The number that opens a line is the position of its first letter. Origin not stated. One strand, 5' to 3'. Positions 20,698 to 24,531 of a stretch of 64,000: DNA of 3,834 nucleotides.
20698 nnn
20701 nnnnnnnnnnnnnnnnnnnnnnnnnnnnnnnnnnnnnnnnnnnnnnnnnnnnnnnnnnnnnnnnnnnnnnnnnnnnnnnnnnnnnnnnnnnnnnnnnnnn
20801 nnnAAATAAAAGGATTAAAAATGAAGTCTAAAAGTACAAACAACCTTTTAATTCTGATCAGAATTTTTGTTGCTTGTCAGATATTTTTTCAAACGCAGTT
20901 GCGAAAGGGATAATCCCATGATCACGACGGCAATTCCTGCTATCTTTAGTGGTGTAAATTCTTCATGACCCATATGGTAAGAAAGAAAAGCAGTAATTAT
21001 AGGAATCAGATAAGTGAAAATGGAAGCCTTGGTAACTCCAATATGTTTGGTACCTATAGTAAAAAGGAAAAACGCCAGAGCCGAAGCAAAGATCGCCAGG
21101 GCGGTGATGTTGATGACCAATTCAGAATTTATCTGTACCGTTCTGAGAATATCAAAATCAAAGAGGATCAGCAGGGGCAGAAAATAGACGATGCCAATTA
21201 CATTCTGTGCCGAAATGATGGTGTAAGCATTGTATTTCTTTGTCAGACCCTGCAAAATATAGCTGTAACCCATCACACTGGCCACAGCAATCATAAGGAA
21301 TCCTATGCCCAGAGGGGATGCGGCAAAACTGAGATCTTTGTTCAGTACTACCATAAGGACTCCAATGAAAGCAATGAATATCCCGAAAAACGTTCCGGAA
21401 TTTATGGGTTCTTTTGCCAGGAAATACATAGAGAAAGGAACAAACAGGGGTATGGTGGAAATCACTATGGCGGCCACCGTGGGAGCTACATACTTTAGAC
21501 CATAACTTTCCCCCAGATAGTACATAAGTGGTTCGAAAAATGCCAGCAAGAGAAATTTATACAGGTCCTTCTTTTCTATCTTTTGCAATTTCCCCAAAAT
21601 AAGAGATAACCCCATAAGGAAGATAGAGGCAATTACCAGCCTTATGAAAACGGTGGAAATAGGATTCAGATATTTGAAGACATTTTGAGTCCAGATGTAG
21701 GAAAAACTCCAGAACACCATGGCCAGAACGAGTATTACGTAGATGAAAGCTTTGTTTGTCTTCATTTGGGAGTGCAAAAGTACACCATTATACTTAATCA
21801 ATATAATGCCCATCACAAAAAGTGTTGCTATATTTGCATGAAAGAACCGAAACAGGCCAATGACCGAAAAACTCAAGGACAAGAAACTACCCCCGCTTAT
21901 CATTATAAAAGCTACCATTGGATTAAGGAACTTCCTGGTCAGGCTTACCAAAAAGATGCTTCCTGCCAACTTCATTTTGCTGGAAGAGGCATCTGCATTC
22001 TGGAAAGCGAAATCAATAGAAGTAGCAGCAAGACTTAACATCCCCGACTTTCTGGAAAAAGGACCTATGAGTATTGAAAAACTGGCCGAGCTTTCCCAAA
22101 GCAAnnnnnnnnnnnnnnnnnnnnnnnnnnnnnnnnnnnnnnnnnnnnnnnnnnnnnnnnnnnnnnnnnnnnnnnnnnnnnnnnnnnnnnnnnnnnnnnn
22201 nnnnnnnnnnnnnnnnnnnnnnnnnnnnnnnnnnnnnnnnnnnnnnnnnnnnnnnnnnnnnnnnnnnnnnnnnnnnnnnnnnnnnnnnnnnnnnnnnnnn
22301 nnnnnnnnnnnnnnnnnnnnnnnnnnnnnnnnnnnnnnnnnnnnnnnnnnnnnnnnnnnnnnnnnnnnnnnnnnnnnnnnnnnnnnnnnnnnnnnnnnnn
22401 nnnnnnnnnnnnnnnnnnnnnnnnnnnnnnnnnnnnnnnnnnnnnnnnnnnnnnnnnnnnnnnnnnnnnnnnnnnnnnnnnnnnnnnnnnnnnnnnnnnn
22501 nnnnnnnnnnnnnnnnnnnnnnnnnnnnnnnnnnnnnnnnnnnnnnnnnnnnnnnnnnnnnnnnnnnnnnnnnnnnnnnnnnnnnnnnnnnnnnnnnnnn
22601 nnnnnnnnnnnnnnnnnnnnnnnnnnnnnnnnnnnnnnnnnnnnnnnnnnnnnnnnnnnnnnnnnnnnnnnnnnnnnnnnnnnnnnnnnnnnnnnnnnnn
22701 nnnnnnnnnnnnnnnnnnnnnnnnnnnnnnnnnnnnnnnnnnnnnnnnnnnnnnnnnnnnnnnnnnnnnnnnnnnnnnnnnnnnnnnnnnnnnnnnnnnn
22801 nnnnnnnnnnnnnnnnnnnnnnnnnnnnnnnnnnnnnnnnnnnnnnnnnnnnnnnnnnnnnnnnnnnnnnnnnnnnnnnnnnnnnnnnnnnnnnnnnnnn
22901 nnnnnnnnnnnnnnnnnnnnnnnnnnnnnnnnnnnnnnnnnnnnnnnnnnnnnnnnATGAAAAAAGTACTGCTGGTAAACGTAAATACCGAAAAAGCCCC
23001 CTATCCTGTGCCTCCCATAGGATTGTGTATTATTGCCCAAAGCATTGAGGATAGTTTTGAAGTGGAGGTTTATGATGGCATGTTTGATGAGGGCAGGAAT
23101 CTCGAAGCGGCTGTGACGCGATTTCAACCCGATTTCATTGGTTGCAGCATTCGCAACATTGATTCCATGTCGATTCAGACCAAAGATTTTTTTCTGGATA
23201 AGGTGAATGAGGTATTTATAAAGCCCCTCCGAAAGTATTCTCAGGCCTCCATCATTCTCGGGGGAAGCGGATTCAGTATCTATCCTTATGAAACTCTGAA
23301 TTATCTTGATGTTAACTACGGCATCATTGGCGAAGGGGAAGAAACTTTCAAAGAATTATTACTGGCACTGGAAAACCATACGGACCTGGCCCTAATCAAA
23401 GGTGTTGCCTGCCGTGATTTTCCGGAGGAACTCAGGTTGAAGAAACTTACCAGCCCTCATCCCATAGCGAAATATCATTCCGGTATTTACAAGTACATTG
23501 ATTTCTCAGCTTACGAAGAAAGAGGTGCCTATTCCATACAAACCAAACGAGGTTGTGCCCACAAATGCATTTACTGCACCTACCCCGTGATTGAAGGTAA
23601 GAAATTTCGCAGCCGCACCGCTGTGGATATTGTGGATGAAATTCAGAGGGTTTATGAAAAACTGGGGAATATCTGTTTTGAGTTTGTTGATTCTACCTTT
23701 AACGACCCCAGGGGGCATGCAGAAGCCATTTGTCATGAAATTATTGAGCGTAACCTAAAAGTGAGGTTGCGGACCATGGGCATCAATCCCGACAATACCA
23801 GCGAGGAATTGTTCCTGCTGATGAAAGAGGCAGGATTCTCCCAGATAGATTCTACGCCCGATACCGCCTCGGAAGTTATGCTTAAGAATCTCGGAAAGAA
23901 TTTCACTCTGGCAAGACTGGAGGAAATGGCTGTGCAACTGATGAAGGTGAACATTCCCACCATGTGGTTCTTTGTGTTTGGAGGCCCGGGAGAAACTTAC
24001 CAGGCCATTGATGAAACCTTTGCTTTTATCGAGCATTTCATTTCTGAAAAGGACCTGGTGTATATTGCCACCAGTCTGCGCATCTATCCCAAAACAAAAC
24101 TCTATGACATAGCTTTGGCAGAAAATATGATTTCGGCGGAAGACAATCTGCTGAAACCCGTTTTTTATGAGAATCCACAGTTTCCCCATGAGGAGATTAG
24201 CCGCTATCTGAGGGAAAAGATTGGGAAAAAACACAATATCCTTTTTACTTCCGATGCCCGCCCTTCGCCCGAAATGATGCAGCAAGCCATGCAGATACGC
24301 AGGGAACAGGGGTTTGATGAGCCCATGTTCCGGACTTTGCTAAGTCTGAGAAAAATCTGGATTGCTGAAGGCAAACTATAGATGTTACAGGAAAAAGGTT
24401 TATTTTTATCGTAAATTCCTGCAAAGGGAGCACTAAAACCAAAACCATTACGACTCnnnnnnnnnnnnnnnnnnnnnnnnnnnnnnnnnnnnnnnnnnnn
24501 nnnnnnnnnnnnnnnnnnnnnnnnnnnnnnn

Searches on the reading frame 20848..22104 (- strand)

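Call 65: search_protein_families(library=pfam, proteins=[window:20848-22104:-], max_evalue=0.00001)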
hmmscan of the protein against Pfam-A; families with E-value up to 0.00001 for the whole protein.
window:20848-22104:- (418 aa): 1 family
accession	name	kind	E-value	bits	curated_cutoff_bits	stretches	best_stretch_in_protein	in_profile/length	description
PF00892.27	EamA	-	8.4e-38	130.1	28.2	2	121-253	3-134/135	EamA-like transporter family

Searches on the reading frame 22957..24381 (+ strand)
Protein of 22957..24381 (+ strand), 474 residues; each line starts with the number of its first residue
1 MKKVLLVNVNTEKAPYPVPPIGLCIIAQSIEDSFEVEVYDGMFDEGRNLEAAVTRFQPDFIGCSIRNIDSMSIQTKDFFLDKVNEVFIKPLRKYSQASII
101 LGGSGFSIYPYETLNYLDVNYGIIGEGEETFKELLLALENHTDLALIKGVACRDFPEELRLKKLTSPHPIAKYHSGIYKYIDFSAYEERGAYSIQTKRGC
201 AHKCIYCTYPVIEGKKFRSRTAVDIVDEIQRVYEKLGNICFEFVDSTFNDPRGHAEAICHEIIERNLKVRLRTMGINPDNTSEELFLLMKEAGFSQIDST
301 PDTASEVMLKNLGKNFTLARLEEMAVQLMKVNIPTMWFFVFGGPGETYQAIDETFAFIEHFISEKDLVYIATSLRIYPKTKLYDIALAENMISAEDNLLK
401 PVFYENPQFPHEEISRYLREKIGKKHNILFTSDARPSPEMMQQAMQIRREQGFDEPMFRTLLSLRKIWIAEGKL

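Call 66: search_protein_families(library=pfam, proteins=[window:22957-24381:+], max_evalue=0.00001)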
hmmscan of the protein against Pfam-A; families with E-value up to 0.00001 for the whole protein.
window:22957-24381:+ (474 aa): 2 families
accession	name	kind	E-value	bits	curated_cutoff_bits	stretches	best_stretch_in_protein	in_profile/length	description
PF04055.27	Radical_SAM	-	2.1e-20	74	29.5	1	196-358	3-166/166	Radical SAM superfamily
PF02310.24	B12-binding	-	1.7e-14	54.1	32.1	1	9-135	3-121/121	B12 binding domain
